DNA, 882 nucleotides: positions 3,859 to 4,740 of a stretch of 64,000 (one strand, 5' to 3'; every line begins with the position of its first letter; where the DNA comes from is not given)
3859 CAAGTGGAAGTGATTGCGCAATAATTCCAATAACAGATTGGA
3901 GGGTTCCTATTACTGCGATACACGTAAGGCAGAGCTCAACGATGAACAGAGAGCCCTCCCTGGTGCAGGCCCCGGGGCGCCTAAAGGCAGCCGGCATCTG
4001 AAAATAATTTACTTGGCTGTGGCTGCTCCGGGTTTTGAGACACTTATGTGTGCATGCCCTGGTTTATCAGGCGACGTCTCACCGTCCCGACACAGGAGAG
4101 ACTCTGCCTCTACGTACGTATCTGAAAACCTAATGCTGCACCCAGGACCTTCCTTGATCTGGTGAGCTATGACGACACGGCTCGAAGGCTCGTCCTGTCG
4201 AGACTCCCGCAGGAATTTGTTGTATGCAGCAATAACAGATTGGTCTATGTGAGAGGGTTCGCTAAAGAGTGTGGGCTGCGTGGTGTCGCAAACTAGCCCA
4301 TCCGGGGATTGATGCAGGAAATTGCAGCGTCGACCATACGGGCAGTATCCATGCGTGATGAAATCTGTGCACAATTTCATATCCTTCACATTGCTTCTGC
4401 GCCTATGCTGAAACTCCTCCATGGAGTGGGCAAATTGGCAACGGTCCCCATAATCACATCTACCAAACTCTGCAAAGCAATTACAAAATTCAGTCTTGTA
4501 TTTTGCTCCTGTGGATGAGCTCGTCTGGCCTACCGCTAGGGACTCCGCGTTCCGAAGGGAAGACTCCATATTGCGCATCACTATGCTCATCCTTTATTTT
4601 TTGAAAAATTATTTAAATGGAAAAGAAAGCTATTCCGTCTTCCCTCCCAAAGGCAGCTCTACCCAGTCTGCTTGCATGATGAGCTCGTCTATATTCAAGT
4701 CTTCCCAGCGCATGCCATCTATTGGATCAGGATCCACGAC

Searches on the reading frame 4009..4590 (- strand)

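Call 55: search_protein_families(library=pfam, proteins=[window:4009-4590:-], max_evalue=0.001)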
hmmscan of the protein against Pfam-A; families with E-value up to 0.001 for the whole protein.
window:4009-4590:- (193 aa): 5 families
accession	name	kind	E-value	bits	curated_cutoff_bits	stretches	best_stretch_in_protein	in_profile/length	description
PF00642.30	zf-CCCH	-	1.9e-12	47.2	20.5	2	70-93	2-25/27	Zinc finger C-x8-C-x5-C-x3-H type (and similar)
PF25585.1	zf-CCCH_DUS3L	-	4.8e-09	36.5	30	2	72-93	3-24/32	DUS3L CCCH zinc finger domain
PF16131.11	Torus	-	6.9e-07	30.2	29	0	10-64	49-100/109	Torus domain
PF18345.7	zf_CCCH_4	-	8.4e-07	29.3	29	1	74-93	1-19/19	Zinc finger domain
PF18044.7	zf-CCCH_4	-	7e-06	26.1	24.6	0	72-93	1-21/22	CCCH-type zinc finger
